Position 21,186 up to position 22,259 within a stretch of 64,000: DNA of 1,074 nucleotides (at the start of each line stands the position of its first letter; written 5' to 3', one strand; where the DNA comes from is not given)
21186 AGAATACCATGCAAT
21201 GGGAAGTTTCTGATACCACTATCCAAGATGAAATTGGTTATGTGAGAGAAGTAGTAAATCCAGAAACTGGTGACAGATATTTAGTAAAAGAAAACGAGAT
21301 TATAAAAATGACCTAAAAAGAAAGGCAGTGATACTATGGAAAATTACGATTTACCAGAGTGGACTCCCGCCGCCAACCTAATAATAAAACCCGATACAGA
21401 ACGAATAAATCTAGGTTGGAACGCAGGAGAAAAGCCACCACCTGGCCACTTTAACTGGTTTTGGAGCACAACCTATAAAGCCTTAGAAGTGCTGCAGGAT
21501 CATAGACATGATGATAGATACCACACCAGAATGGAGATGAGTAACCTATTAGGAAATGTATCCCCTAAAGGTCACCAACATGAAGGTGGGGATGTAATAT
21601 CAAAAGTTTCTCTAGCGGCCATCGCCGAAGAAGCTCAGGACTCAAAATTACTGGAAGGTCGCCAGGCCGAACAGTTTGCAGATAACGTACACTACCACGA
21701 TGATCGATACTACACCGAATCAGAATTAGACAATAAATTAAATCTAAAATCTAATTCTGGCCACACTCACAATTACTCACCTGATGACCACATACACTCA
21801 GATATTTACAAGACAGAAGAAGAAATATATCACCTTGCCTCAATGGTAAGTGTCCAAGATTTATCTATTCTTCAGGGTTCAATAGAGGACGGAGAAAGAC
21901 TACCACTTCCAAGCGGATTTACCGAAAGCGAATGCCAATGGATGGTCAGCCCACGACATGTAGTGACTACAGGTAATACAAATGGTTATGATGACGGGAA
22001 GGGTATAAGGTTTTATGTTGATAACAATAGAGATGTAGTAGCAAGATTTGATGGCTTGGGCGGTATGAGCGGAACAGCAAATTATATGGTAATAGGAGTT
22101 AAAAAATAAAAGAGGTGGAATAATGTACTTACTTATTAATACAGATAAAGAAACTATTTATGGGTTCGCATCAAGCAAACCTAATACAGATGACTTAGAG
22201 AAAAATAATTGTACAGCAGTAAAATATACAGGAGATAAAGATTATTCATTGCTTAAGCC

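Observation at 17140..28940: Mosaic multi-fiber locus: four fibers share an N-terminal PPxG(Y/H)FNWFW adaptor motif and swap C-terminal modules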

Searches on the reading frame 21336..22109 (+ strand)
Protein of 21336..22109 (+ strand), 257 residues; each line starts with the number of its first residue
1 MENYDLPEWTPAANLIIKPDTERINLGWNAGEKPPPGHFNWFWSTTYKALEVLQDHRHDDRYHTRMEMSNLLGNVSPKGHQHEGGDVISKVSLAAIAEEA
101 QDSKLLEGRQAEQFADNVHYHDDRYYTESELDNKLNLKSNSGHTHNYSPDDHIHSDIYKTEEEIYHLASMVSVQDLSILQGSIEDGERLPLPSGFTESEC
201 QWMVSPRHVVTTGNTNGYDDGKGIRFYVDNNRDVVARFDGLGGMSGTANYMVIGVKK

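Call 5: search_protein_families(library=pfam, proteins=[window:21336-22109:+], max_evalue=0.1)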
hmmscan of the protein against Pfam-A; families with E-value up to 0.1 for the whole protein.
window:21336-22109:+ (257 aa): 0 families

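Call 6: search_protein_families(library=phrogs, proteins=[window:21336-22109:+], max_evalue=0.01)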
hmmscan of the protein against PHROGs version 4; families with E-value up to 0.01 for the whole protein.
window:21336-22109:+ (257 aa): 6 families
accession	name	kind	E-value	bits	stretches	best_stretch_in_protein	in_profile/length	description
phrog_2126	-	tail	5.8e-09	36.8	1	5-63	8-64/459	tail fiber protein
phrog_28169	-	unknown function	8.5e-09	36.9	1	110-140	122-152/160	-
phrog_35034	-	unknown function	2.3e-06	28.3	1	17-55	16-54/242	-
phrog_7389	-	tail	9.9e-06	25.4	1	4-62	9-65/732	tail fiber protein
phrog_18742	-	unknown function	0.00014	21.7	1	16-60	16-60/549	-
phrog_15511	-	unknown function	0.0015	18.7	1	173-256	112-195/511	-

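Call 19: find_homologous_proteins(query=window:21336-22109:+, max_evalue=0.001)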
Query window:21336-22109:+ (257 aa): 134 proteins with E <= 0.001 among 622 candidates; the best 120 are listed.
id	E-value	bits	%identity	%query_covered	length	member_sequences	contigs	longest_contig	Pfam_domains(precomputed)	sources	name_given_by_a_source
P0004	3.4e-175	599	100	100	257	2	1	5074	-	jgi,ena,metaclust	metaclust:\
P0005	3.8e-123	428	68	100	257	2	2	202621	-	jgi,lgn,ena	jgi:hypothetical protein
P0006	2.3e-23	101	40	36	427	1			PF22337.2,PF12789.13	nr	nr:MAG: hypothetical protein [Bacteriophage sp.]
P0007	3.1e-23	101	40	36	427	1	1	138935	PF22337.2,PF12789.13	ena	-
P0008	3.7e-23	101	40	36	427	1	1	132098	PF22337.2,PF12789.13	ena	-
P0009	1.3e-22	99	40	36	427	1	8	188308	PF22337.2,PF12789.13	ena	-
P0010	1.5e-22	99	35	38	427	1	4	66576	PF22337.2,PF12789.13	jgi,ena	jgi:hypothetical protein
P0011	1.9e-22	98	37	36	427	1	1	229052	PF22337.2,PF12789.13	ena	-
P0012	2.1e-22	98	40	36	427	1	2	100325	PF22337.2,PF12789.13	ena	-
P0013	2.2e-22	98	35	38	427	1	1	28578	PF22337.2,PF12789.13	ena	-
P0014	2.3e-22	98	39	36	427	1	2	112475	PF22337.2,PF12789.13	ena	-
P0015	2.3e-22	98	39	36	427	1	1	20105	PF22337.2,PF12789.13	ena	-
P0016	1.1e-20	93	41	42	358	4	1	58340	-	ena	-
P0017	5.3e-19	87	38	31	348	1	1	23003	PF12789.13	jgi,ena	jgi:hypothetical protein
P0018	5.9e-19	87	40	36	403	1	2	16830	PF22337.2,PF12789.13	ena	-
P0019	1.8e-18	85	57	17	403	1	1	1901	PF22337.2,PF12789.13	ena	-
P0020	1.8e-18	85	57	17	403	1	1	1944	PF22337.2,PF12789.13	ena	-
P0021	1.9e-18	85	57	17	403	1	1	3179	PF22337.2,PF12789.13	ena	-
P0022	2.5e-18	85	57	17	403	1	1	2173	PF22337.2,PF12789.13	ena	-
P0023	2.8e-18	85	65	19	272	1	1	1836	PF12789.13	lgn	-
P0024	3.1e-18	85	55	19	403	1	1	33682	PF22337.2,PF12789.13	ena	-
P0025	3.1e-18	85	55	19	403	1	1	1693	PF22337.2,PF12789.13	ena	-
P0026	3.1e-18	85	55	19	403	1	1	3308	PF22337.2,PF12789.13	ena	-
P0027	7.1e-18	83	26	57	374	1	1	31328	PF12789.13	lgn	-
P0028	7.1e-17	80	32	43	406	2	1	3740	PF12789.13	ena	-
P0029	8.5e-17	80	37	36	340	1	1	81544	PF22337.2,PF12789.13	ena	-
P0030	2.2e-16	79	37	36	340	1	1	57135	PF22337.2,PF12789.13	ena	-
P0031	2.8e-16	78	68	13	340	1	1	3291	PF22337.2,PF12789.13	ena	-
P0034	2.7e-15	75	67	12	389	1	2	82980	PF12789.13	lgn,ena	-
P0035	2.9e-15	75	44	24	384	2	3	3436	PF12789.13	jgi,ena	-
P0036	3.0e-15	75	43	35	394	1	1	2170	PF12789.13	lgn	-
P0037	3.4e-15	75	67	12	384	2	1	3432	PF12789.13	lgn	-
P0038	1.5e-14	73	38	35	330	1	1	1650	PF12789.13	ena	-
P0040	4.2e-14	71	32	36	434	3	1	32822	-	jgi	jgi:hypothetical protein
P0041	1.0e-12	67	57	17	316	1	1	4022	PF22337.2,PF12789.13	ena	-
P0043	1.2e-12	66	39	36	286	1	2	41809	PF12789.13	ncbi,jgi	jgi:hypothetical protein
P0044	1.7e-12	66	57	17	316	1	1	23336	PF22337.2,PF12789.13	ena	-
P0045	1.8e-12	66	57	17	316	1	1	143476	PF22337.2,PF12789.13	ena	-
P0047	5.5e-12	64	58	18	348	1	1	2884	PF22337.2,PF12789.13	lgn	-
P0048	1.6e-11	63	64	13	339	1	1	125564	PF12789.13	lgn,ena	-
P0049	1.6e-11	63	67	12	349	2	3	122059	PF12789.13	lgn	-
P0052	3.8e-11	61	55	19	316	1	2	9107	PF22337.2,PF12789.13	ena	-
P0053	3.8e-11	61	31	43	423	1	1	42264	PF22337.2,PF12789.13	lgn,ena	-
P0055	1.0e-10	60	45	26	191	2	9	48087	PF22337.2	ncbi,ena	-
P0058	3.2e-10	58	32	36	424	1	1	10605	PF12789.13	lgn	-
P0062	1.3e-9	56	39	38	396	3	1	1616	PF24243.2,PF12789.13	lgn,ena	-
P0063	2.1e-9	56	36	46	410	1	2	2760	PF07484.18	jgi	jgi:microcystin-dependent protein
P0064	3.3e-9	55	42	35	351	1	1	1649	PF12789.13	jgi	-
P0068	2.1e-8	52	35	36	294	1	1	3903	PF12789.13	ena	-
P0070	3.0e-8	52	45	25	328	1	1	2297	PF12789.13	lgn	-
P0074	5.6e-8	51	30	50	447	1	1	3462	PF13884.12,PF12789.13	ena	-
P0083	9.2e-8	50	41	33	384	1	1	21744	PF22337.2,PF12789.13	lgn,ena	-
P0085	1.1e-7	50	35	39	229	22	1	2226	PF12789.13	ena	-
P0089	1.6e-7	49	33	34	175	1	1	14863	PF12789.13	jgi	jgi:hypothetical protein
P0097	2.5e-7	49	51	20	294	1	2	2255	PF12789.13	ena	-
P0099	2.6e-7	49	35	39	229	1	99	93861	PF12789.13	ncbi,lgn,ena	-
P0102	5.8e-7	48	32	55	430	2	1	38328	PF12789.13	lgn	-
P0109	1.8e-6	46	48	25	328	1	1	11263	PF12789.13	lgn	-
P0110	2.4e-6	46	67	11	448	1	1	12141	PF12789.13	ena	-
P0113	3.1e-6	45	34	39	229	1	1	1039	PF12789.13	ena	-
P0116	8.7e-6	44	55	17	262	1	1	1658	PF12789.13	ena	-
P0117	9.2e-6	44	51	16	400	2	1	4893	PF12789.13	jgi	jgi:hypothetical protein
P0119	1.4e-5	43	37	38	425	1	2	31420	PF07484.18,PF12789.13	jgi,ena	jgi:microcystin-dependent protein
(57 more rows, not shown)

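Call 20: search_protein_families(library=pfam, proteins=[P0006, P0016, P0055, P0063, P0040, P0062], max_evalue=0.01)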
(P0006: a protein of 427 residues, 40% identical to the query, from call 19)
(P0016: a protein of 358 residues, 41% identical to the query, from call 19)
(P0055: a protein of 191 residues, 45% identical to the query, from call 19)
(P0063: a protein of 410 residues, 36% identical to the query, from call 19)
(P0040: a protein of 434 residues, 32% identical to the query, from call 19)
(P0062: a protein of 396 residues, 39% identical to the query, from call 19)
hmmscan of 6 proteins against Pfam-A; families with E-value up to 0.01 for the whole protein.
P0006 (427 aa): 3 families
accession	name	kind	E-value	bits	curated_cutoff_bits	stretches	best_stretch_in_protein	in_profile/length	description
PF12789.12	PTR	-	1.2e-07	32.1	27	1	81-123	13-53/60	Phage tail repeat like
PF22337.1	Phage_fiber_rpt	-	2.1e-06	27.7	27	1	303-328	3-28/34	Phage tail fiber repeats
PF21982.2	RecX_HTH1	-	0.00043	20.6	26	0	189-201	12-24/40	RecX, first three-helix domain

P0016 (358 aa): 1 family
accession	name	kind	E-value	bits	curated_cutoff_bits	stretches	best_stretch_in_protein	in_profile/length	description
PF12789.12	PTR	-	0.00083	19.8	27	0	186-222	2-36/60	Phage tail repeat like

P0055 (191 aa): 3 families
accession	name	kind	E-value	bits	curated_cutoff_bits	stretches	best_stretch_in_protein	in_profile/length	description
PF22337.1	Phage_fiber_rpt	-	1.5e-07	31.4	27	1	67-96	3-32/34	Phage tail fiber repeats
PF12789.12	PTR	-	9.8e-05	22.8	27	0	87-124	18-53/60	Phage tail repeat like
PF11133.13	Phage_head_fibr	-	0.00011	22.2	24.6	1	9-42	223-257/277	Head fiber protein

P0063 (410 aa): 2 families
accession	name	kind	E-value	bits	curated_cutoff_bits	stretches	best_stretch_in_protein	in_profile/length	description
PF07484.17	Collar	-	1.5e-19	70.1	24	1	257-317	1-57/57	Phage Tail Collar Domain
PF12789.12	PTR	-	6.6e-05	23.3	27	1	62-102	13-53/60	Phage tail repeat like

P0040 (434 aa): 1 family
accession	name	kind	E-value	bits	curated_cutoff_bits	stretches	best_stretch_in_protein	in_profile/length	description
PF14977.11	FAM194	-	0.0017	18.1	27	0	345-374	30-60/202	FAM194 protein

P0062 (396 aa): 2 families
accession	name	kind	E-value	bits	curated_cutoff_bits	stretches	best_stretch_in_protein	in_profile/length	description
PF24243.1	Phage_tail_C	-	4e-10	39.3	23.7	1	369-391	3-25/26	Phage tail tip domain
PF12789.12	PTR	-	2.2e-05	24.9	27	1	108-160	3-53/60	Phage tail repeat like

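Call 21: find_encoding_contigs(protein=P0005, flank=10000, max_places=3)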
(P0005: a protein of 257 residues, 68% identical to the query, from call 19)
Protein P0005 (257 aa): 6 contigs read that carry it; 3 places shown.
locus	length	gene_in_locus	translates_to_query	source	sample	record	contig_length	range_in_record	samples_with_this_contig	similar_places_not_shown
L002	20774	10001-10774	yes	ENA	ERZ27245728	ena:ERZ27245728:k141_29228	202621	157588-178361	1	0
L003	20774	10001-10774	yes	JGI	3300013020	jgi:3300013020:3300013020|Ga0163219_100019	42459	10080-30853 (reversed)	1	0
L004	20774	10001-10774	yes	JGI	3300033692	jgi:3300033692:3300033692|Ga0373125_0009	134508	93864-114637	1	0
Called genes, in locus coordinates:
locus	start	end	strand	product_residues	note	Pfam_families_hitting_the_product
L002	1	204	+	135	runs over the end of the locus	-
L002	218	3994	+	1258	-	PF17803:Cadherin_4 (faint), PF17892:Cadherin_5 (faint), PF17963:Big_9 (weak)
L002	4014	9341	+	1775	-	PF17892:Cadherin_5 (faint), PF00041:fn3 (weak), PF17963:Big_9 (weak)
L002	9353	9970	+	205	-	PF21939:Gp10_C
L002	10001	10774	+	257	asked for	-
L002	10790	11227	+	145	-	-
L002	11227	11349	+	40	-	-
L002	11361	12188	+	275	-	-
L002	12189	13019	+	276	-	PF21939:Gp10_C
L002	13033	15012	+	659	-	-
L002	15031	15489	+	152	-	-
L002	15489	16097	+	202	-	-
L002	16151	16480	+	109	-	PF00565:SNase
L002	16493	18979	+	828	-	-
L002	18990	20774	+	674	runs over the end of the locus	-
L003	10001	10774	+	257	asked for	-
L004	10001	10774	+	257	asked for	-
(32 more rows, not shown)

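Call 96: predict_structure(alignment_id=A10)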
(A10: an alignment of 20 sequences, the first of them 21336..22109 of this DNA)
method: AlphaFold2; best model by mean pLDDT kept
length: 257 residues; sequences in the alignment: 20
mean_pLDDT: 61.1   pTM: 0.32
mean pLDDT of the five models: 61.1, 60.8, 58.6, 57.0, 52.5
residues with pLDDT >= 90: 21; 70-90: 78; 50-70: 59; < 50: 99
segments of 3 or more residues with pLDDT < 50: 62-64, 75-107, 109-126, 137-158, 205-222, 241-243
pLDDT, mean of each block of 10 residues (from residue 1): 72 87 91 89 89 71 53 47 38 45 47 43 49 51 37 44 75 78 79 75 45 33 58 65 59 70
secondary structure, 60 per line:
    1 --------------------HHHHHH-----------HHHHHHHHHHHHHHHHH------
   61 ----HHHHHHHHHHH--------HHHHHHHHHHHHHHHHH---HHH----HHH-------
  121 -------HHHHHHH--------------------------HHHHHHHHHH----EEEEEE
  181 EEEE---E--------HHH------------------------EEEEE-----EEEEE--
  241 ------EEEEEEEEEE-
elements in order: H21-26 H38-54 H65-75 H84-100 H128-134 H161-170 E175-184 E224-228 E234-238 E247-256

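Call 98: fold_search(model_id=the predicted structure, library=pdb)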
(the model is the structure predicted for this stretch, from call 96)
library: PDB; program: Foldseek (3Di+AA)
matches with E <= 10: 73; with E <= 0.001: 0
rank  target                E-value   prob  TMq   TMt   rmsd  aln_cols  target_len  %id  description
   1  9cuy_a                5.5e-01  0.54  0.18  0.43   7.6        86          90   16  Bacteriophage PhiTE extended baseplate (released 2025-04-16)
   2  1rh7_A                7.7e-01  0.08  0.14  0.31  12.1       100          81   13  Crystal Structure of Resistin-like beta (released 2004-06-08)
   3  2bsd_A                1.7e+00  0.08  0.15  0.15   9.2        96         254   12  Structure of Lactococcal Bacteriophage p2 Receptor Binding Protein (released 2005-11-02)
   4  4odb_A                1.7e+00  0.03  0.13  0.18  11.6       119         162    8  Crystal structure of the T1L reovirus attachment protein sigma1 in complex with Junctional Adhesion Molecule-A (released 2015-04-01)
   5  1r19_B                1.9e+00  0.04  0.14  0.13  10.2       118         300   12  Crystal Structure Analysis of S.epidermidis adhesin SdrG binding to Fibrinogen (Apo structure) (released 2003-10-28)
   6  9f0x_H                2.0e+00  0.01  0.09  0.09  15.4       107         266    8  CryoEM structure of the F plasmid relaxosome in its pre-initiation state, derived from the ds-27_+143-R Locally-refine (released 2025-06-04)
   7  8i4t_H                2.0e+00  0.01  0.10  0.06  17.8        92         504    4  Structure of the asymmetric unit of SFTSV virion (released 2023-09-13)
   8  1rfx_A                2.2e+00  0.05  0.15  0.29  10.4       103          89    9  Crystal Structure of resisitin (released 2004-06-08)
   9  4gu3_C                2.7e+00  0.03  0.15  0.17   8.5       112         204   11  Crystal structure of the T1L reovirus attachment protein sigma1 in complex with the GM2 glycan (released 2012-12-05)
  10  4gu3_A                2.7e+00  0.03  0.15  0.17   8.5       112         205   11  Crystal structure of the T1L reovirus attachment protein sigma1 in complex with the GM2 glycan (released 2012-12-05)
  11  5mhs_A                3.0e+00  0.03  0.15  0.20   8.3       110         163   11  T1L reovirus sigma1 complexed with 5C6 Fab fragments (released 2016-12-21)
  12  8dh9_A                3.0e+00  0.03  0.12  0.07  10.8        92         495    9  Leptin-bound leptin receptor complex-D3-D7 (released 2023-04-19)
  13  1rgx_C                3.5e+00  0.04  0.14  0.28  10.7       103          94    8  Crystal Structure of resisitin (released 2004-06-08)
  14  5ccx_A                3.5e+00  0.03  0.10  0.09  20.9       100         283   11  Structure of the product complex of tRNA m1A58 methyltransferase with tRNA3Lys as substrate (released 2015-11-04)
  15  5vky_A                3.5e+00  0.02  0.09  0.16  15.0        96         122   10  Yeast Tda2 (YER071C) - a dynein light chain family member that works independently of the dynein motor complex and mic (released 2017-07-12)
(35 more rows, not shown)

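Call 99: search_protein_families(library=ncbifam, proteins=[window:21336-22109:+], max_evalue=0.01)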
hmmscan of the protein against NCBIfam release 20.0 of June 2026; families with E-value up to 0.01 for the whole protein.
window:21336-22109:+ (257 aa): 0 families
